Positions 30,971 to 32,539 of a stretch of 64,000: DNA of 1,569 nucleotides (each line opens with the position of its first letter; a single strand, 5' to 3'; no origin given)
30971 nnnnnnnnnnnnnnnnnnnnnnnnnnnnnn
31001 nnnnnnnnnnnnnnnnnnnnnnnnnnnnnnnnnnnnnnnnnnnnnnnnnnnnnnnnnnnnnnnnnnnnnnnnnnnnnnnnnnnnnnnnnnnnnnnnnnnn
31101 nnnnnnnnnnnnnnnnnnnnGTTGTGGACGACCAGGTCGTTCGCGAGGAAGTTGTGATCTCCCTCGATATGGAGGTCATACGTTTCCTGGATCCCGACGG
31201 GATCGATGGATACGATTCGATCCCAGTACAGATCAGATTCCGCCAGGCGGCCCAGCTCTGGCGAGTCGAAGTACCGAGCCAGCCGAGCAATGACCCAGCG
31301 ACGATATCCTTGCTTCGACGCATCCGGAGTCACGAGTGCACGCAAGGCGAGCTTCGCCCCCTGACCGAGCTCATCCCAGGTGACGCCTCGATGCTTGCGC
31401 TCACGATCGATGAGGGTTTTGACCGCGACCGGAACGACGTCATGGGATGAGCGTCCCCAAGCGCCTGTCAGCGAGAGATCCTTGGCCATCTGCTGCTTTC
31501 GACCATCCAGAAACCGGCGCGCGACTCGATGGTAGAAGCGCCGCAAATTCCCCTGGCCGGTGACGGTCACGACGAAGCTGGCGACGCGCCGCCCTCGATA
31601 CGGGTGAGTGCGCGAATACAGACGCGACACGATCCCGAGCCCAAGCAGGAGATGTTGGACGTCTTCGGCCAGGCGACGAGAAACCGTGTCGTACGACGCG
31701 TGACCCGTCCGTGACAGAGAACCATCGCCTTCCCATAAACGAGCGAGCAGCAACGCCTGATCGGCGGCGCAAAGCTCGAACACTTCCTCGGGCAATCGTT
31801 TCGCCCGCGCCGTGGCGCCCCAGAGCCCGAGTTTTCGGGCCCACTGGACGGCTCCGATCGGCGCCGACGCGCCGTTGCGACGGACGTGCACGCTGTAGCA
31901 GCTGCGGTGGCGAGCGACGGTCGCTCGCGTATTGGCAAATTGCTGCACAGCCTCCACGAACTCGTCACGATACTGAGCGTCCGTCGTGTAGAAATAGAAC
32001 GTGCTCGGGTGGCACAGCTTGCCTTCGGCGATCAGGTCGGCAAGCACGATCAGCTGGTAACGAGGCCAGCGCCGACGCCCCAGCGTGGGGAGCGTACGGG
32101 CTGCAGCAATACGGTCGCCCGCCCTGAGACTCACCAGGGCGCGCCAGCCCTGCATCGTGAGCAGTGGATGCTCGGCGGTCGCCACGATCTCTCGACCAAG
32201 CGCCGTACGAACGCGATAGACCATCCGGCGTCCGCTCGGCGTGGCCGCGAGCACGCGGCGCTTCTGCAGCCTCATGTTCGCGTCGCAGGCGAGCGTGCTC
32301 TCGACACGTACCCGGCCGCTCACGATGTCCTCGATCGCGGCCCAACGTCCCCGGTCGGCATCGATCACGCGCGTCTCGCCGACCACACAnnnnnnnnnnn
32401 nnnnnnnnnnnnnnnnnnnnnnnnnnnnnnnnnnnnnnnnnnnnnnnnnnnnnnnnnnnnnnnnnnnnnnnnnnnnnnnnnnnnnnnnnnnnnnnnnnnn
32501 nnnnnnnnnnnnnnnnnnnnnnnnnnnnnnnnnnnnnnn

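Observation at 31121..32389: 423-aa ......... intein inserted in the error-prone polymerase DnaE2, immediately before the conserved Ser-His of the GF(N/P)(K/E)SH motif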

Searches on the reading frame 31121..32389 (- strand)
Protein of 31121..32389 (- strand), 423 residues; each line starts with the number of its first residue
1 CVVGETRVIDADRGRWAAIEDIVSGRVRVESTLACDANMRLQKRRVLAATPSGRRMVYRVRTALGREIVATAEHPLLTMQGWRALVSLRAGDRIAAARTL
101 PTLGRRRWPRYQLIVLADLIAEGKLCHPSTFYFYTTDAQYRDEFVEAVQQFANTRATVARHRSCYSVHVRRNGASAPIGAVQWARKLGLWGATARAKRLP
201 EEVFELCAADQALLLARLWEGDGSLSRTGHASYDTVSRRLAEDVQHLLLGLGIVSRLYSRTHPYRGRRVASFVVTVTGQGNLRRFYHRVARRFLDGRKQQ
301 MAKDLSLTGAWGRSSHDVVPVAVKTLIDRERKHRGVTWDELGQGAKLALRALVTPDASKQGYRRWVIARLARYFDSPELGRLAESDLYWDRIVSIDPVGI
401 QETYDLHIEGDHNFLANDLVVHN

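Call 4: search_protein_families(library=pfam, proteins=[window:31121-32389:-], max_evalue=0.01)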
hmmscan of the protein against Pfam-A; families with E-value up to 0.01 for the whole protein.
window:31121-32389:- (423 aa): 2 families
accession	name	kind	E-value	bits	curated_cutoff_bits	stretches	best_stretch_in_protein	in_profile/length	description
PF14890.11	Intein_splicing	-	1.5e-19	70.7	35.8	1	33-423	24-155/155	Intein splicing domain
PF14528.11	LAGLIDADG_3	-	4.2e-15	56.2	22.5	1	211-289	3-81/82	LAGLIDADG-like domain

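Call 5: search_protein_families(library=ncbifam, proteins=[window:31121-32389:-], max_evalue=0.01)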
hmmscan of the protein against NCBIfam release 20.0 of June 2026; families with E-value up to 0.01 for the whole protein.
window:31121-32389:- (423 aa): 15 families
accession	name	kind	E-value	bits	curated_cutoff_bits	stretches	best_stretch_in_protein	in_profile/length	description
NF005852.0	PRK07773.1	equivalog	3.7e-72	243.9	780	1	1-423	398-826/886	replicative DNA helicase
NF038098.1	GyrA_w_intein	exception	6.9e-27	93.8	1850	1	1-423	117-537/1232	intein-containing DNA gyrase subunit A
NF007072.0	PRK09519.1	equivalog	2.2e-19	69.3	1024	1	1-423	252-691/790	intein-containing recombinase RecA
NF006207.0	PRK08332.1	equivalog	1.3e-15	55.7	2400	1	53-265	944-1149/1684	vitamin B12-dependent ribonucleotide reductase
NF038162.1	RtcB_rel_intein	exception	1.8e-15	56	1150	2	1-95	95-188/961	intein-containing RtcB family protein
TIGR01445.1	intein_Nterm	domain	2.3e-11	44.5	24.5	1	1-78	1-83/83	intein N-terminal splicing region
NF003159.0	PRK04132.1-4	equivalog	3.1e-11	42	999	1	56-290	122-331/852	replication factor C small subunit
NF003157.0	PRK04132.1-2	equivalog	2.8e-10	38.8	1103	1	57-289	113-341/864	replication factor C small subunit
NF038136.1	rSAM_Rv_intein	exception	1e-09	37.9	700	1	1-94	76-166/574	intein-containing Rv2578c family radical SAM protein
NF011418.0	PRK14845.1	equivalog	3.4e-08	31.7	756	1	58-289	94-297/1049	translation initiation factor IF-2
NF045703.1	rSAM_Tes_intein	exception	1.1e-06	26.8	1700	1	193-259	445-514/1040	tetraether lipid synthase Tes, intein-containing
TIGR01443.1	intein_Cterm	domain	1.3e-05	25.2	15.6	1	402-423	1-23/24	intein C-terminal splicing region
NF003158.0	PRK04132.1-3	equivalog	1.7e-05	22.1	1750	1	1-101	648-748/1437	replication factor C small subunit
NF011491.0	PRK14898.1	equivalog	0.0017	16.5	783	0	380-423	497-543/860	DNA-directed RNA polymerase subunit A''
NF011303.0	PRK14715.1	equivalog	0.0036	14.4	1585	1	191-253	1194-1258/1627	DNA-directed DNA polymerase II large subunit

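Call 7: search_solved_structures(query=window:31121-32389:-, max_evalue=0.001, show_alignments=2)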
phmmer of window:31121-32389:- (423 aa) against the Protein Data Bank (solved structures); distinct sequences matched with E-value up to 0.001: 17.
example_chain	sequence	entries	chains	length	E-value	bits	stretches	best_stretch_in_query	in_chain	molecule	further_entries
1mi8_A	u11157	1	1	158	2.7e-23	86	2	376-422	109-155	DnaB intein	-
6frg_A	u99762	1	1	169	2.1e-22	83.1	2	376-422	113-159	Replicative DNA helicase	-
6frh_A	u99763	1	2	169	2.1e-22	83.1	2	376-422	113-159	Replicative DNA helicase,Replicative DNA helicase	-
6fre_A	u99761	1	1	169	5.3e-21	78.5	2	376-422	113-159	Replicative DNA helicase,Replicative DNA helicase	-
4o1r_A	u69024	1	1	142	3.3e-17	66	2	379-423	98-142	Replicative DNA helicase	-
2imz_A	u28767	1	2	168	5.3e-13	52.1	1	1-119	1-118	Endonuclease PI-MtuI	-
3ifj_A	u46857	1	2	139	1.9e-12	50.3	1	1-100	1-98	Endonuclease PI-MtuI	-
2in9_A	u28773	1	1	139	5.6e-12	48.7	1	1-100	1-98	Endonuclease PI-MtuI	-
2in0_A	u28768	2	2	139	7.4e-12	48.4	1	1-100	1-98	Endonuclease PI-MtuI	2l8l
3igd_A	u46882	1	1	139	9.5e-12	48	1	1-100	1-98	Endonuclease PI-MtuI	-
5k08_A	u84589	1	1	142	3e-11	46.3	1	1-99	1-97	RecA mini intein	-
5i0a_A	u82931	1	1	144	3.2e-11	46.3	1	1-99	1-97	Intein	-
2in8_A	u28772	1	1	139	5e-11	45.6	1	1-100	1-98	Endonuclease PI-MtuI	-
7cfv_A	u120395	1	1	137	2e-06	30.5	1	377-423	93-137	Spl DnaX mini-intein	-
1am2_A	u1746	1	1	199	2.9e-06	29.9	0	11-80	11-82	MXE GYRA INTEIN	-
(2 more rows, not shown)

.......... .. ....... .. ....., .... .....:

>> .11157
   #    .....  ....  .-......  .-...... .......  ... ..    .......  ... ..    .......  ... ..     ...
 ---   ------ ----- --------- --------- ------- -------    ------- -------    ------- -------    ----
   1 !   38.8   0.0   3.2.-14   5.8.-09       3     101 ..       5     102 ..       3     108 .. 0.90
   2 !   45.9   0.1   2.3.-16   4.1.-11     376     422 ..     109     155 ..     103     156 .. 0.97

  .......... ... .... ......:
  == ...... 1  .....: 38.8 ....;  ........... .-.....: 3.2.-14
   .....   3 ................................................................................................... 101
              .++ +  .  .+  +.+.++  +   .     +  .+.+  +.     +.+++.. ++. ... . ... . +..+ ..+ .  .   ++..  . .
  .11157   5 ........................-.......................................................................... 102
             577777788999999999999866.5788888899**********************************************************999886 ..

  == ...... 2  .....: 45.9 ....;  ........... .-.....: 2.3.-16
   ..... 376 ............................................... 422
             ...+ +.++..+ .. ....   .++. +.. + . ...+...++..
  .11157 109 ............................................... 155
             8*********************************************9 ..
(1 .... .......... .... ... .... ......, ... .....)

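Call 30: search_protein_representatives(protein=window:31121-32389:-)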
Query: 423 residues. Proteins with E-value up to 0.001 (for the whole library): 7640; up to 1e-10: 2850; up to 1e-30: 468. The best 150 are listed.
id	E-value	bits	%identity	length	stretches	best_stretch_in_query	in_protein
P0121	1.3e-159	548.2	55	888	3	1-423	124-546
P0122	1.3e-159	548.2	60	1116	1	1-423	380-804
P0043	1.1e-132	459.5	65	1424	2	184-423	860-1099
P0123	2.9e-131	454.9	54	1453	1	1-423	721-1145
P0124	3.4e-117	408.5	64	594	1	132-423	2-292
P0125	1.6e-114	399.7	65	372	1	1-278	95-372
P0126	2.2e-104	366.3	44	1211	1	1-423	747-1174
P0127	8.7e-104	364.4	44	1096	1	1-423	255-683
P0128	1.0e-103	364.1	43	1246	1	1-423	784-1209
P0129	2.4e-103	362.9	45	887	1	4-423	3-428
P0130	3.4e-102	359.1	43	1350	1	1-423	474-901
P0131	1.0e-101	357.6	62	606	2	79-320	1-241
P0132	2.4e-101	356.3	42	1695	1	1-423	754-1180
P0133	1.2e-100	354.1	43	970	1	1-423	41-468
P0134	1.7e-100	353.5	42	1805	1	1-423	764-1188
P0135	4.4e-99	348.9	43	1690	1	1-423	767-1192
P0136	1.6e-97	343.8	40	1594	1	1-423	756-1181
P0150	7.8e-83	295.3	44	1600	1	1-423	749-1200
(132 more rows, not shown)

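Call 32: list_cluster_members(proteins=[P0121, P0122, P0123, P0126, P0128, P0132, P0134, P0135, P0136, P0150])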
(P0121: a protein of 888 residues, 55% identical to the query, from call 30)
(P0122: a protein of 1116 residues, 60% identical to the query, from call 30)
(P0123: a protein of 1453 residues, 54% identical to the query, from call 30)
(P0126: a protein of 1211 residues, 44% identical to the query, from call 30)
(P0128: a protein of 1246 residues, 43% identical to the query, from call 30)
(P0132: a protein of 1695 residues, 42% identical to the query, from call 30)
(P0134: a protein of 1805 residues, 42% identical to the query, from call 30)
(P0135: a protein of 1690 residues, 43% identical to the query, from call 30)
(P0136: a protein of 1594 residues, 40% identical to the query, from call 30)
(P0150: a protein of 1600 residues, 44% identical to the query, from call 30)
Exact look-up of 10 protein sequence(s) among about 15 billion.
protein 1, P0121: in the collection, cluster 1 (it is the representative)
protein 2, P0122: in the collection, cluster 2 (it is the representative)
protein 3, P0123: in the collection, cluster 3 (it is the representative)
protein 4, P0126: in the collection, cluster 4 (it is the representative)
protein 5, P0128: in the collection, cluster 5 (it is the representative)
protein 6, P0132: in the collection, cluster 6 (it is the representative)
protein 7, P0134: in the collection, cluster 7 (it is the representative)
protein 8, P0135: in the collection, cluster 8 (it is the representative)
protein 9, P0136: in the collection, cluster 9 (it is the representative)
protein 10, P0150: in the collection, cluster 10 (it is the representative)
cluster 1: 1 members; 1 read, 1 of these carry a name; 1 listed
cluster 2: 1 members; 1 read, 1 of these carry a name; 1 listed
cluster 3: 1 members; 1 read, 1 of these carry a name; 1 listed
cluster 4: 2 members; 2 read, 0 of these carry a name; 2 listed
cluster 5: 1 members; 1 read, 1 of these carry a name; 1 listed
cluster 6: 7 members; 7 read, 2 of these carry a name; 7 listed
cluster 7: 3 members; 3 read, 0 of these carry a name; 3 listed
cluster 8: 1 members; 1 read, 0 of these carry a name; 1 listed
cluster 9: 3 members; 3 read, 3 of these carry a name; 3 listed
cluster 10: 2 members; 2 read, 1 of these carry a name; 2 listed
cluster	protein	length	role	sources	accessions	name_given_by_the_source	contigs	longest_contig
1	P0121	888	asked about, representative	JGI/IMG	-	DNA polymerase-3 subunit alpha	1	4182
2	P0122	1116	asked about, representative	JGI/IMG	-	intein/homing endonuclease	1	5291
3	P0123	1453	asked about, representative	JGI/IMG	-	error-prone DNA polymerase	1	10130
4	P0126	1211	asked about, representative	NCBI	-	-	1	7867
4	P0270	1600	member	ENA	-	-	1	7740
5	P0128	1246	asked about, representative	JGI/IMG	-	DNA polymerase III subunit alpha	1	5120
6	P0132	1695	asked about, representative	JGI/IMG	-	-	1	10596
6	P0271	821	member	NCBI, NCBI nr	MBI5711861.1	MAG: DNA polymerase III subunit alpha, partial [Chloroflexi bacterium] | DNA polymerase III subunit alpha [Chloroflexota bacterium]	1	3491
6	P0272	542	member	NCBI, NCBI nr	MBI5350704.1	MAG: hypothetical protein HZB77_15520, partial [Chloroflexi bacterium] | hypothetical protein [Chloroflexota bacterium]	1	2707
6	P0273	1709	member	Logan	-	-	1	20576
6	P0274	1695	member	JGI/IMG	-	-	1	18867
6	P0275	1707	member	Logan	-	-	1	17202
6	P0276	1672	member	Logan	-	-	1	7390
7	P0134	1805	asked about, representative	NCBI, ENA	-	-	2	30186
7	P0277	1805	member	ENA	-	-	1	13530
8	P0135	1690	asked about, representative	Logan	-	-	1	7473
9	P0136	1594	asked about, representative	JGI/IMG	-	DNA polymerase-3 subunit alpha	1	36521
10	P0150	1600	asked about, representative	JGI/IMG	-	DNA polymerase-3 subunit alpha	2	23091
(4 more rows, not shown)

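Call 33: find_related_loci(query=window:31121-32389:-, collection=genome_contigs, flank=6000)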
Query window:31121-32389:- (423 aa) in genome_contigs; peptide patterns used: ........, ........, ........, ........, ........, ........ (x = any residue, [..] = any of these).
599 stretches matched a pattern (row limit reached: there are more); 64 encode a relative of the query (tblastn E <= 1e-3); 64 distinct loci.
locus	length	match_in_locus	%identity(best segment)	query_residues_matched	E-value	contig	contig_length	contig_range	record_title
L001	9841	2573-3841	77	1-423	0e+0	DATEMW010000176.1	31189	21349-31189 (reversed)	MAG TPA_asm: Candidatus Methylomirabilota bacterium isolate SMAG_U8953 k141_48019, whole genome shotgun sequence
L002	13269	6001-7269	77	1-423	0e+0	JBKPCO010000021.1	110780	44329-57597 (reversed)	MAG: Candidatus Methylomirabilota bacterium isolate GB_EKS_MAG_00049 GB_EKS_000000271686, whole genome shotgun sequence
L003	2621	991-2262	69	1-423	0e+0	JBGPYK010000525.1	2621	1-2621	MAG: Candidatus Methylomirabilia bacterium isolate OBJ1_062018_090_15 k141_578157_length_2621_cov_914.8415, whole genome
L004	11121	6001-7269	69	1-423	0e+0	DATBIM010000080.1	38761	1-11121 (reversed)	MAG TPA_asm: Candidatus Methylomirabilota bacterium isolate SMAG_U3894 k141_331567, whole genome shotgun sequence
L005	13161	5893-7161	68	1-423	0e+0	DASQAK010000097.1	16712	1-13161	MAG TPA_asm: Candidatus Methylomirabilota bacterium isolate SMAG_U11643 k141_1794300, whole genome shotgun sequence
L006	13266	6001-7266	69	1-423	0e+0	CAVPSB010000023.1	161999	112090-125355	MAG: uncultured Candidatus Rokubacteria bacterium isolate MFD10007.bin.2.196 genome assembly, contig: contig_33443, whol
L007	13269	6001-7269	66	1-423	0e+0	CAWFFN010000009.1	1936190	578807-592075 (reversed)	MAG: uncultured delta proteobacterium isolate MFD00822.bin.1.250 genome assembly, contig: contig_59106, whole genome sho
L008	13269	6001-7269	72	1-423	0e+0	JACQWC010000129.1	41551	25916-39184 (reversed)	MAG: Candidatus Rokuibacteriota bacterium isolate NC_groundwater_1479_Ag_S-0.65um_71_44 S_p65_S5_coassembly_k141_2829237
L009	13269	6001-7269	64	1-423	3e-180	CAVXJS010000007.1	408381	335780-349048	MAG: uncultured Candidatus Rokubacteria bacterium isolate MFD05567.bin.2.266 genome assembly, contig: contig_17208, whol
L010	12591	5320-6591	65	1-423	2e-179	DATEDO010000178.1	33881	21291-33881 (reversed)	MAG TPA_asm: Candidatus Methylomirabilota bacterium isolate SMAG_U8709 k141_304340, whole genome shotgun sequence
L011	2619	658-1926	65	1-423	0e+0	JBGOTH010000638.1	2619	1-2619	MAG: Candidatus Methylomirabilia bacterium isolate OBJ_0618_7090110_167 k141_7927398_length_2619_cov_357.5085, whole gen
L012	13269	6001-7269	65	1-423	3e-167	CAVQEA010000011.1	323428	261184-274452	MAG: uncultured delta proteobacterium isolate MFD02242.bin.3.158 genome assembly, contig: contig_30485, whole genome sho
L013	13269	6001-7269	59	1-423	2e-166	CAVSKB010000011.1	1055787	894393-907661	MAG: uncultured Gammaproteobacteria bacterium isolate MFD09212.bin.2.99 genome assembly, contig: contig_3840, whole geno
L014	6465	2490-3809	61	1-423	3e-167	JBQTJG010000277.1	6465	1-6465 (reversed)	MAG: Armatimonadota bacterium isolate SAR307 c_000000226251, whole genome shotgun sequence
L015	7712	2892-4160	57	1-423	7e-164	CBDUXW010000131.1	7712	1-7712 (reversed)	MAG TPA_asm: uncultured bacterium isolate SRR22302371_binner12_Refined_148 genome assembly, contig: ERZ26661859.8436, wh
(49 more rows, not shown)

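Call 74: predict_structure(alignment_id=A1)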
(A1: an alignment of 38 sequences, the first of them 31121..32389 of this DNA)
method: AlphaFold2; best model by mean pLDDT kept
length: 423 residues; sequences in the alignment: 38
mean_pLDDT: 90.0   pTM: 0.90
mean pLDDT of the five models: 90.0, 90.0, 87.9, 87.6, 86.1
residues with pLDDT >= 90: 294; 70-90: 115; 50-70: 9; < 50: 5
segments of 3 or more residues with pLDDT < 50: 310-314
pLDDT, mean of each block of 10 residues (from residue 1): 86 92 94 94 95 95 94 92 95 93 92 95 79 88 95 94 89 90 91 88 94 95 88 94 96 93 89 91 94 89 81 61 87 91 87 68 87 93 91 95 93 92 90
secondary structure, 60 per line:
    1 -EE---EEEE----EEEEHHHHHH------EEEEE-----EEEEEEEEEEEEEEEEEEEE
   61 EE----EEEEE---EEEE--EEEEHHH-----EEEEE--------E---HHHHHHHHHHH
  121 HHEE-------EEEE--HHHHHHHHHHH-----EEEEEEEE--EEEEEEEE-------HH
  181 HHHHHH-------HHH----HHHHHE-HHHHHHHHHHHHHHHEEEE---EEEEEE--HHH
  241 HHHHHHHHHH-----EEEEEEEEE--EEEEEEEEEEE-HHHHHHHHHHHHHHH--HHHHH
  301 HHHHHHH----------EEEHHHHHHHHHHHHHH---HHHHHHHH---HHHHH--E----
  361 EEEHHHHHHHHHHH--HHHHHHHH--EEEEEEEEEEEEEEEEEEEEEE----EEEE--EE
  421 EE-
elements in order: E7-10 E15-18 H19-24 E31-35 E41-62 E67-71 E75-78 E81-84 E93-97 H110-122 E132-135 H138-148 E154-161 E164-171 H179-186 H201-205 H208-222 E223-226 E230-235 H238-250 E256-264 E267-277 H279-293 H296-307 E318-320 H321-334 H338-345 H349-353 E361-363 H364-374 H377-384 E387-408 E413-416 E419-422

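Call 76: fold_search(model_id=the predicted structure, library=pdb)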
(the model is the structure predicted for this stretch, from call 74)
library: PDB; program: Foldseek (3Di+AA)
matches with E <= 10: 953; with E <= 0.001: 82
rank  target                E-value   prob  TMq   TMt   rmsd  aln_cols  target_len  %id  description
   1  7qss                  2.7e-23  1.00  0.73  0.71   5.1       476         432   19  Crystal structure of homing endonuclease-associated TliVMA intein (C1A) (released 2022-03-30)
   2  1dq3                  3.7e-20  1.00  0.64  0.60   6.4       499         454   15  CRYSTAL STRUCTURE OF AN ARCHAEAL INTEIN-ENCODED HOMING ENDONUCLEASE PI-PFUI (released 2000-07-05)
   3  7qsu                  1.5e-19  1.00  0.62  0.71   7.0       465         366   16  Crystal structure of homing endonuclease-associated TliVMA intein (C1A, d333-339) (released 2022-03-30)
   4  2cw7                  3.6e-15  1.00  0.65  0.53   8.0       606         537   14  Crystal structure of intein homing endonuclease II (released 2006-04-18)
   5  7qst                  8.0e-15  1.00  0.57  0.66   6.3       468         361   14  Crystal structure of homing endonuclease-associated PhoVMA intein (C1A) (released 2022-03-30)
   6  1vde_B                4.3e-12  1.00  0.52  0.51   6.8       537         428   13  PI-SCEI, A HOMING ENDONUCLEASE WITH PROTEIN SPLICING ACTIVITY (released 1998-04-08)
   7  1ef0_A                5.7e-11  1.00  0.50  0.50   7.7       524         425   12  CRYSTAL STRUCTURE OF PI-SCEI MINIPRECURSOR (released 2000-06-07)
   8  1vde_A                8.4e-11  1.00  0.48  0.47   9.5       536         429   12  PI-SCEI, A HOMING ENDONUCLEASE WITH PROTEIN SPLICING ACTIVITY (released 1998-04-08)
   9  1dfa                  2.9e-10  1.00  0.51  0.53   7.2       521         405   12  CRYSTAL STRUCTURE OF PI-SCEI IN C2 SPACE GROUP (released 1999-12-08)
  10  1lws_A                3.2e-10  1.00  0.46  0.45  10.2       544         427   12  Crystal structure of the intein homing endonuclease PI-SceI bound to its recognition sequence (released 2002-09-27)
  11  1jva_B                4.7e-10  1.00  0.50  0.49   9.3       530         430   12  CRYSTAL STRUCTURE OF THE VMA1-DERIVED ENDONUCLEASE BEARING THE N AND C EXTEIN PROPEPTIDES (released 2002-08-29)
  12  1um2_B                5.6e-10  1.00  0.52  0.52   6.6       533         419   12  Crystal Structure of the Vma1-Derived Endonuclease with the Ligated Extein Segment (released 2004-09-22)
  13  1lwt_A                7.3e-10  1.00  0.47  0.45  11.5       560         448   12  Crystal structure of the intein homing endonuclease PI-SceI bound to its substrate DNA (Ca2+ free) (released 2002-09-27)
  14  1ef0_B                2.2e-09  1.00  0.47  0.50   8.7       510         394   12  CRYSTAL STRUCTURE OF PI-SCEI MINIPRECURSOR (released 2000-06-07)
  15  1um2_A                2.2e-09  1.00  0.46  0.47  10.0       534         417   12  Crystal Structure of the Vma1-Derived Endonuclease with the Ligated Extein Segment (released 2004-09-22)
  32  1mi8                  6.2e-06  1.00  0.21  0.60   2.1       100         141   30  2.0 Angstrom crystal structure of a DnaB intein from Synechocystis sp. PCC 6803 (released 2003-08-19)
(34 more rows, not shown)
